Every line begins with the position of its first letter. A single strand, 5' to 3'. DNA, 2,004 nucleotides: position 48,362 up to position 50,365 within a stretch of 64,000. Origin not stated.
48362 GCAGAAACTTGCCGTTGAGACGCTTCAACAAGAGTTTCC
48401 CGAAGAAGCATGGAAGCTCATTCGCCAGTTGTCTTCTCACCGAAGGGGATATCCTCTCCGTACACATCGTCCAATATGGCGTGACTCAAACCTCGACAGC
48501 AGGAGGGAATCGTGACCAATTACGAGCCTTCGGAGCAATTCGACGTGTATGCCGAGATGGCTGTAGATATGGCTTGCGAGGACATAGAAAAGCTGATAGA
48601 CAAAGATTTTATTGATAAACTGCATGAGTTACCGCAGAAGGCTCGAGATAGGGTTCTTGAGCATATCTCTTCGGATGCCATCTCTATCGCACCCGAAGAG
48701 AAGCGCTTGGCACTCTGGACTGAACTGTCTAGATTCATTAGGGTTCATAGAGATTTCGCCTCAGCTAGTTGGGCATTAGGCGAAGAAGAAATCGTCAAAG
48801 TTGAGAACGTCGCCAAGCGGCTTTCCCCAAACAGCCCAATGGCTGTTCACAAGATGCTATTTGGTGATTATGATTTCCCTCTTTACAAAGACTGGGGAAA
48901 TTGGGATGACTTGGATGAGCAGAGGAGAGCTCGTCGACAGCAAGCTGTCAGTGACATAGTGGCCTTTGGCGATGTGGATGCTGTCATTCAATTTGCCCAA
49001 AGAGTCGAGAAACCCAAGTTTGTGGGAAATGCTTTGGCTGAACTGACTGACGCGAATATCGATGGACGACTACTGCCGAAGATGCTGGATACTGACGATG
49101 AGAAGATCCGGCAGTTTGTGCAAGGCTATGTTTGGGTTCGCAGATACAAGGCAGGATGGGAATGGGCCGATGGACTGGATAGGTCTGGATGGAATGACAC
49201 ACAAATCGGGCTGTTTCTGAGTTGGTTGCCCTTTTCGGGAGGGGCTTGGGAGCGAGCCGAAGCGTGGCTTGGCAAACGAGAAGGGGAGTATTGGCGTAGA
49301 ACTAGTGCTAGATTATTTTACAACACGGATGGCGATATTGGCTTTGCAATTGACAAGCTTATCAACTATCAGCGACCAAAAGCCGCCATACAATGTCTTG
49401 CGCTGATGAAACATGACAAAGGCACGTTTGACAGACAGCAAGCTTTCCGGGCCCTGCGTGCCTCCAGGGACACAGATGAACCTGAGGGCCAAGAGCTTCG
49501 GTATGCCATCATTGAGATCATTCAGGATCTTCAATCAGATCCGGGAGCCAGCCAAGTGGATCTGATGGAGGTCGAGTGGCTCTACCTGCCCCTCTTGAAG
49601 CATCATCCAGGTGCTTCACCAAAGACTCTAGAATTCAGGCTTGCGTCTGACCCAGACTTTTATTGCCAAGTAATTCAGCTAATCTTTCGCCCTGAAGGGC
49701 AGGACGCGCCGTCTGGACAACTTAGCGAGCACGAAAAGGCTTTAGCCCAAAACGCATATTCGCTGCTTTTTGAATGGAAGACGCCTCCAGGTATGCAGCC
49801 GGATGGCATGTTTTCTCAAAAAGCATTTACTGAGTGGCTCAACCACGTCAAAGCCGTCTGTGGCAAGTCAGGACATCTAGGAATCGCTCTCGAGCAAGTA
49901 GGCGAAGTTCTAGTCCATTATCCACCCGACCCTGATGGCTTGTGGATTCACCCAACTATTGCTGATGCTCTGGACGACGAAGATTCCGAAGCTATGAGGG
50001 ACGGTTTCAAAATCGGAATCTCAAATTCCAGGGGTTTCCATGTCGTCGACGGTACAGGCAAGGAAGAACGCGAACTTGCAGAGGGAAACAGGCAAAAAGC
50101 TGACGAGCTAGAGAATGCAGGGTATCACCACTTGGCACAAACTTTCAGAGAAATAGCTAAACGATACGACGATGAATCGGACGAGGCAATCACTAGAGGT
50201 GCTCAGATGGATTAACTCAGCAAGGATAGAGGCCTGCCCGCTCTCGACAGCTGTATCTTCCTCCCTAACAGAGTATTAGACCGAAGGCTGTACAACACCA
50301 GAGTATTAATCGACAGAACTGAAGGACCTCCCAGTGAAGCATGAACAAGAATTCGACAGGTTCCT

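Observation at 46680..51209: Low-GC three-gene cassette: restriction-fold-headed helical protein + coupled helical partner + minimal SMODS/CD-NTase-like nucleotidyltransferase (candidate undescribed defence/signalling system)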

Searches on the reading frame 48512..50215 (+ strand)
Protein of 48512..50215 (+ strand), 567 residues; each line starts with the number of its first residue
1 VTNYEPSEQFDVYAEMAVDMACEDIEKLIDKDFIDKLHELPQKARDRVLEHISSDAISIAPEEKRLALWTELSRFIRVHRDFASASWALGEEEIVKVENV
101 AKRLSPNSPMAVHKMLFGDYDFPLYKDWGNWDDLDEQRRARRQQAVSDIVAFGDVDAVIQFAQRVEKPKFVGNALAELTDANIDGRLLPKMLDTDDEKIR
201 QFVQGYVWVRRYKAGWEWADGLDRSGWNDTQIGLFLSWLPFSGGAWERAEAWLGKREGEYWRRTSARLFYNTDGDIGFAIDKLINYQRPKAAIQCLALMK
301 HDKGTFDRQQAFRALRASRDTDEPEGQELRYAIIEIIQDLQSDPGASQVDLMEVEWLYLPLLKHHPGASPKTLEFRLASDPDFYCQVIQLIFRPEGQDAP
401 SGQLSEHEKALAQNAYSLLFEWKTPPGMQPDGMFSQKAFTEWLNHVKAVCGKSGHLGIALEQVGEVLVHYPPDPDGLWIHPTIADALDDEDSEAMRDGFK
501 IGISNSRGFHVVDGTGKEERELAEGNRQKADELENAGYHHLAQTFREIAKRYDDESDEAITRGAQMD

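Call 3: search_protein_families(library=pfam, proteins=[window:48512-50215:+], max_evalue=1)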
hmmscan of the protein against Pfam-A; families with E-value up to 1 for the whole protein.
window:48512-50215:+ (567 aa): 1 family
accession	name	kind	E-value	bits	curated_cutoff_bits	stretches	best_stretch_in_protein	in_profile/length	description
PF03448.22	MgtE_N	-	0.062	14.3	25.9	1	5-55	38-88/102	MgtE intracellular N domain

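Call 4: search_protein_families(library=padloc, proteins=[window:48512-50215:+], max_evalue=1)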
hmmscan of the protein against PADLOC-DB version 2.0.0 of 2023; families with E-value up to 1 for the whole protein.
window:48512-50215:+ (567 aa): 0 families

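Call 5: search_protein_families(library=ncbifam, proteins=[window:48512-50215:+], max_evalue=1)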
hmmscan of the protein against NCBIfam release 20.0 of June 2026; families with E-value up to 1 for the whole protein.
window:48512-50215:+ (567 aa): 0 families

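Call 14: find_related_loci(query=A1, collection=genome_contigs, flank=10000)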
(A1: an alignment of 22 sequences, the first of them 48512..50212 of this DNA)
Query A1 (567 aa) in genome_contigs; peptide patterns used: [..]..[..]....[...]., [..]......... (x = any residue, [..] = any of these).
599 stretches matched a pattern (row limit reached: there are more); 452 encode a relative of the query (tblastn E <= 1e-3); the best 80 are kept; 80 distinct loci.
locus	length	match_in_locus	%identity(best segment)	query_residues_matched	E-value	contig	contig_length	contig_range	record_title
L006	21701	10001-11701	75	1-567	0e+0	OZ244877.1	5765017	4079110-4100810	MAG: Caldilineaceae bacterium isolate 0e9cf59c-3ae2-4fcc-b9d8-336f82ec9d6e genome assembly, chromosome: 1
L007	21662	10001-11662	52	1-557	0e+0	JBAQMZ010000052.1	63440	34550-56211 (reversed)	MAG: Candidatus Methanoperedens sp. isolate MFD12050_ilm_asm_bin25 k127_58355, whole genome shotgun sequence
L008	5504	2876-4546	50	8-567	0e+0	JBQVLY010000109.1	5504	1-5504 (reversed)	MAG: Methanosarcinaceae archaeon isolate Jaco_11668_bin3 c_000000000116, whole genome shotgun sequence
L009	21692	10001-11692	49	1-567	0e+0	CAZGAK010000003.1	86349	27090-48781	MAG TPA_asm: uncultured Syntrophaceae bacterium isolate SRP178699_co1_632 genome assembly, contig: NODE_181_length_86349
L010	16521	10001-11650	49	8-560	6e-175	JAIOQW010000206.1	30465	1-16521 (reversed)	MAG: Methanosarcinales archaeon isolate SMBSF02 c_000000000026, whole genome shotgun sequence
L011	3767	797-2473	47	1-561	4e-179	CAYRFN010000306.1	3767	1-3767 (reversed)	MAG TPA_asm: uncultured Desulfobacteraceae bacterium isolate SRP323688_co1_105 genome assembly, contig: NODE_32183_lengt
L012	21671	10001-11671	47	1-560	2e-169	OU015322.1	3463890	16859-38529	MAG: uncultured Rhodocyclaceae bacterium isolate DEC001_d71 genome assembly, chromosome: contig1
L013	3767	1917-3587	48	1-560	7e-177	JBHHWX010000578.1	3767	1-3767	MAG: bacterium isolate D_3_bin.27 NODE_17830_length_3767_cov_6.246228, whole genome shotgun sequence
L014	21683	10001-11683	46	8-567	2e-168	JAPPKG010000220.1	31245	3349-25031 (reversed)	MAG: Caldilineaceae bacterium isolate RHO2_bin_67 NODE_2065_length_31245_cov_36.106541, whole genome shotgun sequence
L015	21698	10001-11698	48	1-567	3e-168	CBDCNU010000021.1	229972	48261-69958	MAG: Opitutales bacterium isolate 42708a05-d3cc-445b-9663-4ac609fa1cf6 genome assembly, contig: contig_21, whole genome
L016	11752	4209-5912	46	1-567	3e-166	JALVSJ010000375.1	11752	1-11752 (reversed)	MAG: Desulfobacterales bacterium isolate A3_metabat2_scaf2bin.316 A3_NODE_4306_length_11752_cov_3.209720, whole genome s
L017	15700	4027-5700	46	1-561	9e-166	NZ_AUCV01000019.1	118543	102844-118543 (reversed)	Desulfogranum japonicum DSM 18378 G493DRAFT_scaffold00015.15_C, whole genome shotgun sequence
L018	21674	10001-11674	46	1-561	2e-165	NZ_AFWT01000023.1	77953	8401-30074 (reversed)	Thiorhodococcus drewsii AZ1 ctg191, whole genome shotgun sequence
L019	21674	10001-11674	46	1-561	2e-165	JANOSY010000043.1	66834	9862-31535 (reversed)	MAG: Candidatus Tenderia sp. isolate VAR_39_metabat_422 VAR_39_k141_4874945, whole genome shotgun sequence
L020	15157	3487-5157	47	1-560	1e-164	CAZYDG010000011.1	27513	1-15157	MAG TPA_asm: uncultured Syntrophaceae bacterium isolate SRP293105_co2_5 genome assembly, contig: k141_10645, whole genom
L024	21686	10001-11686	45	1-565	2e-163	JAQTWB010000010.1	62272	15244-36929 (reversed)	MAG: bacterium isolate STC_100 NODE_982_length_62272_cov_4.863529_Sandtown_C, whole genome shotgun sequence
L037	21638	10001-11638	46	8-560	7e-161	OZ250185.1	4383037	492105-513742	MAG: Chloroflexota bacterium isolate d215fe47-5bc5-444d-b53f-49c889911535 genome assembly, chromosome: 1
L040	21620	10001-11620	45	8-560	9e-160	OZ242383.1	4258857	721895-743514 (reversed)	MAG: bacterium isolate f65e47f9-4bf7-4a54-ade9-3bd2c102e67f genome assembly, chromosome: 1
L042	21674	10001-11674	45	1-561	1e-162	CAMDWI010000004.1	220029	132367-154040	MAG: Klebsiella pneumoniae isolate MH-09jul19-253 genome assembly, contig: MH-09jul19-C54, whole genome shotgun sequence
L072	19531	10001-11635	44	1-548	7e-152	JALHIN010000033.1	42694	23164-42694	MAG: Synergistetes bacterium isolate 5-aug_S3_046 scaffold_963, whole genome shotgun sequence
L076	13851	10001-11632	43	14-560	6e-151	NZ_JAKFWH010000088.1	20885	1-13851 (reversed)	MAG: Nitrosomonas sp. isolate D5_Bin_16 D5_0000698, whole genome shotgun sequence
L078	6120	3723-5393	44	1-560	2e-151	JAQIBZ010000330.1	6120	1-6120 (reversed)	MAG: Desulfobacteraceae bacterium isolate GH14 k119_124684, whole genome shotgun sequence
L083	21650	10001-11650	44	9-561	1e-148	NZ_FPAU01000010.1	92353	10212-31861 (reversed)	Kosakonia arachidis strain Ah-143, whole genome shotgun sequence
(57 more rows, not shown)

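Call 27: search_protein_families(library=pfam, alignment_id=A2, max_evalue=0.00001)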
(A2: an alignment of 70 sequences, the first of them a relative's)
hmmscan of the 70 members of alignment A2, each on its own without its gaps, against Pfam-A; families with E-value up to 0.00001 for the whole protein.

A. member 1, L006:4180-7893:+ (1238 aa): 2 families
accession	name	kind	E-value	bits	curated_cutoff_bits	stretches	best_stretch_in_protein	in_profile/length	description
PF18135.7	Type_ISP_C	-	4.7e-72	243.4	25.9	1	839-1186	1-342/342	Type ISP C-terminal specificity domain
PF02384.22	N6_Mtase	-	4.6e-07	29.9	20.4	1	459-641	9-138/311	N-6 DNA Methylase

B. families by the number of members that match (of 70 scanned): 51 families (the first 25 are shown)
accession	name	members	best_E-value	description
PF01420.25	Methylase_S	9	1.3e-40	Type I restriction modification DNA specificity domain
PF02384.22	N6_Mtase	8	8e-14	N-6 DNA Methylase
PF07669.17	Eco57I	7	1.5e-15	Eco57I restriction-modification methylase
PF20473.4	MmeI_Mtase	6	3.5e-10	MmeI, DNA-methyltransferase domain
PF18135.7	Type_ISP_C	2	4.1e-75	Type ISP C-terminal specificity domain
PF01381.28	HTH_3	2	3e-15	Helix-turn-helix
PF01170.24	UPF0020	2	5e-06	RMKL-like, methyltransferase domain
PF13337.12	BrxL_ATPase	1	1.6e-138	Lon-like protease BrxL-like, ATPase domain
PF01409.25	tRNA-synt_2d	1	3.8e-92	tRNA synthetases class II core domain (F)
PF00579.31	tRNA-synt_1b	1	1.2e-62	tRNA synthetases class I (W and Y)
PF01610.23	DDE_Tnp_ISL3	1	1.8e-61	Transposase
PF06325.19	PrmA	1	2.3e-59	Ribosomal protein L11 methyltransferase (PrmA)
PF06250.17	YhcG_C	1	8.9e-58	YhcG PDDEXK nuclease domain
PF13378.12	MR_MLE_C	1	7.6e-56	Enolase C-terminal domain-like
PF00239.26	Resolvase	1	1.4e-46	Resolvase, N terminal domain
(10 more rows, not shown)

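Call 28: search_protein_families(library=pfam, alignment_id=A3, max_evalue=0.00001)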
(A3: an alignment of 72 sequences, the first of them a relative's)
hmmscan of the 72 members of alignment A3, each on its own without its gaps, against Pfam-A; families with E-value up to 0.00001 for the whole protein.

A. member 1, L006:11822-12745:+ (308 aa): 2 families
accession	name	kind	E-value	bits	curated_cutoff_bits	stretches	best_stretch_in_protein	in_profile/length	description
PF18144.7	SMODS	-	1.8e-25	90.5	26.5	1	19-174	2-164/164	Second Messenger Oligonucleotide or Dinucleotide Synthetase domain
PF21654.3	DncV-like_NTFase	-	8e-07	30.3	24.9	1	62-138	3-87/90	Cyclic GMP-AMP synthase DncV-like, nucleotidyltransferase domain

B. families by the number of members that match (of 72 scanned): 63 families (the first 25 are shown)
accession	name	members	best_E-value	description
PF04055.27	Radical_SAM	3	4.9e-22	Radical SAM superfamily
PF05721.19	PhyH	2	1.4e-30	Phytanoyl-CoA dioxygenase (PhyH)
PF13304.12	AAA_21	2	3.5e-29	AAA domain, putative AbiEii toxin, Type IV TA system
PF04326.19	SLFN_AlbA_2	2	3.9e-22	Schlafen, AlbA_2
PF01850.27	PIN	2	5e-08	PIN domain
PF00012.26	HSP70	1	3.9e-265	Hsp70 protein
PF03781.23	FGE-sulfatase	1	3e-61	Sulfatase-modifying factor enzyme 1-like domain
PF01326.24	PPDK_N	1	4.1e-55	Pyruvate phosphate dikinase, AMP/ATP-binding domain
PF00507.24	Oxidored_q4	1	6.8e-40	NADH-ubiquinone/plastoquinone oxidoreductase, chain 3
PF02616.19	SMC_ScpA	1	4.5e-35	Segregation and condensation protein ScpA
PF03235.19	GmrSD_N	1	3.2e-34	GmrSD restriction endonuclease, N-terminal domain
PF24624.1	Int_N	1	3.4e-33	Phage integrase, N-terminal domain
PF20213.3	DUF6573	1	7.6e-31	Family of unknown function (DUF6573)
PF01926.29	MMR_HSR1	1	1.9e-27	50S ribosome-binding GTPase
PF13310.11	Virulence_RhuM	1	3.6e-27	Virulence protein RhuM family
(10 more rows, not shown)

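Call 34: search_dna_similar(query=L083:8111-11674:+, collection=plasmids, mode=protein, max_rows=15)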
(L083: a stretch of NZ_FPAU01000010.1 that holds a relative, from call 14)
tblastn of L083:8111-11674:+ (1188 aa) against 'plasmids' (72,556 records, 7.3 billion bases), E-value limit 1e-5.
Records with a match: 42; places in all: 43; records where one place covers at least 80% of the query: 1.
Best place of each record, by identity: 60-80% 1; <60% 41.
By first word of the organism name: Rhizobium 6; Burkholderia 6; Agrobacterium 4; Shewanella 3; Ralstonia 2; Cupriavidus 2; Azospirillum 2; Buttiauxella 1; Photobacterium 1; Arthrobacter 1; and 14 more.
By predicted mobility (MOB-suite, as given by PLSDB): non-mobilizable 21; conjugative 16; mobilizable 5.
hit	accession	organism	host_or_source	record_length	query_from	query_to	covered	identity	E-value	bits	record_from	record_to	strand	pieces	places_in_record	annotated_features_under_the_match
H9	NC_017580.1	Shewanella baltica OS117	-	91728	8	1180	99%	49.7%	0e+0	1183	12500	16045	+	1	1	hypothetical protein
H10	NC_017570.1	Shewanella baltica BA175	-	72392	297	1177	74%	42.2%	0e+0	709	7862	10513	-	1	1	hypothetical protein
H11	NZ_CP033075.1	Buttiauxella sp. 3AFRM03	Cerambycidae sp.,pure isolate,larvae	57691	297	1179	74%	40.6%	0e+0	670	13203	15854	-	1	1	hypothetical protein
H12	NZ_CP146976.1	Photobacterium damselae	-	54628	509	1179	56%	38.7%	1e-140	479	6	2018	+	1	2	none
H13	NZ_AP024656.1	Arthrobacter sp. NicSoilB8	-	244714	240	1177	79%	27.3%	5e-87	319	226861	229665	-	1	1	helix-turn-helix domain-containing protein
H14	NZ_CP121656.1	Rhizobium sp. CB3171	Calliandra calothyrsus,cell culture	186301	300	1177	74%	28.5%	9e-95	342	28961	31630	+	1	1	helix-turn-helix transcriptional regulator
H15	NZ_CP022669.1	Rhizobium leguminosarum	single cell,root nodules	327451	303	1177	74%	28.4%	2e-85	314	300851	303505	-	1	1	helix-turn-helix transcriptional regulator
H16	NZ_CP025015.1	Rhizobium leguminosarum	Lotus corniculatus,Bacteria culture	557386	264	1175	77%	27.2%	4e-78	291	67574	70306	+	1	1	helix-turn-helix transcriptional regulator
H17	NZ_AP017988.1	Aminobacter sp. SS-2016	Lotus japoicus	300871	309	1186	74%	27.7%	4e-83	306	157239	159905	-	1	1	helix-turn-helix transcriptional regulator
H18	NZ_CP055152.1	Adhaeribacter radiodurans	Cell culture,rhizospheric soil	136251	290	1178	75%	27.3%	1e-93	339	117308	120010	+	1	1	hypothetical protein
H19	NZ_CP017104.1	Rhizobium gallicum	Phaseolus vulgaris,Whole ...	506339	303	1177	74%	27.6%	2e-89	326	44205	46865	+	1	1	helix-turn-helix transcriptional regulator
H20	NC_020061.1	Rhizobium tropici CIAT 899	Phaseolus vulgaris root nodule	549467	291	1175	74%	26.9%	1e-77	290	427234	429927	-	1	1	helix-turn-helix transcriptional regulator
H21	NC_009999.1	Shewanella baltica OS195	-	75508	271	1185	77%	26.0%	5e-67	257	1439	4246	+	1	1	HigA family addiction module antitoxin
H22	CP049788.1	Ralstonia solanacearum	whole organism,isolated from the ...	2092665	288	1175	75%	26.7%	1e-64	249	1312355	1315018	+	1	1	hypothetical protein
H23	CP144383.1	Ralstonia solanacearum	tobacco,whole organism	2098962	288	1175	75%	26.7%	1e-64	249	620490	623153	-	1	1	hypothetical protein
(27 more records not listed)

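Call 37: get_annotated_region(hit=H9, flank=7000)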
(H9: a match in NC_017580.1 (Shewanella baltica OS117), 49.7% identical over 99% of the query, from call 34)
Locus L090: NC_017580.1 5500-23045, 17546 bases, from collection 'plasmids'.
description: Shewanella baltica OS117 plasmid pSBAL11702, complete sequence
organism: Shewanella baltica OS117 (NCBI taxid 693970)
taxonomy: Bacteria; Pseudomonadota; Gammaproteobacteria; Alteromonadales; Shewanellaceae; Shewanella; Shewanella baltica; Shewanella baltica OS117
host: -; source: -; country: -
typing (MOB-suite, as given by PLSDB): conjugative; replicon rep_cluster_862; relaxase MOBH; mating-pair formation MPF_G
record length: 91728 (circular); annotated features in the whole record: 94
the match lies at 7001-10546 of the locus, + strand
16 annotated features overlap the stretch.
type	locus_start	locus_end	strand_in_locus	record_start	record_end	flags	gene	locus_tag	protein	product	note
CDS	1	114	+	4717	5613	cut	-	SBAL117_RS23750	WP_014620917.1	hypothetical protein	-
CDS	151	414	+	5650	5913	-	-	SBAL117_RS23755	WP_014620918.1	hypothetical protein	-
CDS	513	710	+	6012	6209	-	-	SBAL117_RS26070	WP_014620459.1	hypothetical protein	-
CDS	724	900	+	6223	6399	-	-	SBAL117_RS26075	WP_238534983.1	hypothetical protein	-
CDS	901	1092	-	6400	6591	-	-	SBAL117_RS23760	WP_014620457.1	hypothetical protein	-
CDS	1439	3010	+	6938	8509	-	-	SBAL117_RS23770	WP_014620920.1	DUF6035 family protein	-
CDS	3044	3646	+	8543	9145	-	-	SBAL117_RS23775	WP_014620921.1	hypothetical protein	-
CDS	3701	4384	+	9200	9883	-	-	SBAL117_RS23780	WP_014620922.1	hypothetical protein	-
CDS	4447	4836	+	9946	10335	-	-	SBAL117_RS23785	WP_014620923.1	hypothetical protein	-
CDS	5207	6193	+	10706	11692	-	-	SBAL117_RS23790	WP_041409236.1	Abi family protein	-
CDS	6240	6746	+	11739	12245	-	-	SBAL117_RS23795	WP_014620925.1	super-infection exclusion protein B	-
CDS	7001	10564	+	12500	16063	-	-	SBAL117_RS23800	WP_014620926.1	hypothetical protein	-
CDS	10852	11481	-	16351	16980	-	-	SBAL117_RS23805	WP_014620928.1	recombinase family protein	GO:0006310 - DNA recombination [Evidence IEA]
CDS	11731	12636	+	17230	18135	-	-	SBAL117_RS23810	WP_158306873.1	XRE family transcriptional regulator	-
CDS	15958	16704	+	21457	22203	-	istB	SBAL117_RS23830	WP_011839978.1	IS21-like element ISSba11 family helper ATPase IstB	-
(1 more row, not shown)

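Call 40: predict_structure(alignment_id=A1)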
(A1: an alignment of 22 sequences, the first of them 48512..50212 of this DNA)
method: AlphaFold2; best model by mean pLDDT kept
length: 567 residues; sequences in the alignment: 22
mean_pLDDT: 86.7   pTM: 0.71
mean pLDDT of the five models: 86.7, 86.1, 85.5, 84.4, 84.4
residues with pLDDT >= 90: 284; 70-90: 249; 50-70: 23; < 50: 11
segments of 3 or more residues with pLDDT < 50: 1-5, 123-128
pLDDT, mean of each block of 10 residues (from residue 1): 52 84 85 86 90 88 84 85 82 90 79 75 48 78 90 89 91 89 86 88 92 91 91 92 92 95 74 81 93 91 90 92 80 94 93 93 83 94 95 80 82 91 90 91 97 94 93 75 92 94 83 85 94 93 95 91 75
secondary structure, 60 per line:
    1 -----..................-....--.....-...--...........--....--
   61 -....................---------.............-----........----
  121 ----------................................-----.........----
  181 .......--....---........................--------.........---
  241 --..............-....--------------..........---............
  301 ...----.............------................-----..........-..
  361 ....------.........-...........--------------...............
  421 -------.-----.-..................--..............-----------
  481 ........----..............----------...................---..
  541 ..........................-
elements in order: H6-23 H25-28 H31-35 H42-52 H55-58 H62-81 H91-103 H109-116 H131-162 H168-176 H181-187 H190-193 H197-220 H229-237 H243-256 H258-261 H276-285 H289-303 H308-320 H327-342 H348-357 H359-364 H371-379 H381-391 H406-420 H436-453 H456-469 H481-488 H493-506 H517-535 H539-566

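Call 44: fold_search(model_id=the predicted structure, library=pdb)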
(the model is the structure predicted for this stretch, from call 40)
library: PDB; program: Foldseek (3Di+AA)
matches with E <= 10: 750; with E <= 0.001: 1
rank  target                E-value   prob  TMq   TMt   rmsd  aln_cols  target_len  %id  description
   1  8gel_A                3.3e-04  0.82  0.09  0.10  29.2       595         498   14  Cryo-EM structure of synthetic tetrameric building block sC4 (released 2024-03-13)
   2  7rdr_A                3.0e-03  0.82  0.11  0.12  22.2       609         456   11  Circular tandem repeat protein with novel repeat topology and enhanced subunit contact surfaces (released 2021-09-01)
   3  5dhf_C                5.4e-03  0.99  0.27  0.19  18.3       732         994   11  Crystal Structure of hRio2 NES Peptide in complex with CRM1-Ran-RanBP1 (released 2015-09-16)
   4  5o9z_v                5.8e-03  0.99  0.21  0.17  17.8       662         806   10  Cryo-EM structure of a pre-catalytic human spliceosome primed for activation (B complex) (released 2017-08-16)
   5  9vm1_C                1.2e-02  0.96  0.23  0.16  19.0       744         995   10  MVM NS2 mutant Nm42 in complex with CRM1-Ran-RanBP1 (released 2025-08-06)
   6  6af0_A                1.7e-02  0.89  0.18  0.13  24.5       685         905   13  Structure of Ctr9, Paf1 and Cdc73 ternary complex from Myceliophthora thermophila (released 2018-09-19)
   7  5dif_C                2.0e-02  0.97  0.27  0.19  18.3       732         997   11  Crystal Structure of CPEB4 NES Peptide in complex with CRM1-Ran-RanBP1 (released 2015-09-16)
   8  7onb_C                2.3e-02  0.98  0.26  0.20  16.8       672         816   11  Structure of the U2 5' module of the A3'-SSA complex (released 2021-08-04)
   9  9n77_LM               2.3e-02  0.85  0.18  0.10  19.2       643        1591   12  SSU processome maturation and disassembly, State K (released 2025-11-05)
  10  6cit_C                2.3e-02  0.97  0.28  0.20  16.8       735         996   10  Crystal Structure of MVM NS2 NES Peptide in complex with CRM1-Ran-RanBP1 (released 2018-06-27)
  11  9b3i_A                2.3e-02  0.95  0.25  0.18  16.6       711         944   14  Cryo-EM structure of yeast (Nap1)2-H2A-H2B-Kap114-RanGTP (released 2024-11-27)
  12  5oqr_A                2.5e-02  0.69  0.15  0.12  22.9       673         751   10  Crystal structure of the S. pombe condensin Cnd3-Cnd2 subcomplex (released 2017-10-18)
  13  7cnd_C                2.6e-02  0.94  0.24  0.17  17.8       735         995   10  NCI-1 in complex with CRM1-Ran-RanBP1 (released 2021-06-09)
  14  4evt                  2.6e-02  0.72  0.14  0.15  22.3       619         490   10  Crystal Structure of Mouse Catenin beta-59 in 8.3M urea (released 2013-05-01)
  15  4ev8                  2.6e-02  0.72  0.14  0.15  22.2       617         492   10  Crystal structure of mouse catenin beta-59 in 2.4M urea. (released 2013-05-01)
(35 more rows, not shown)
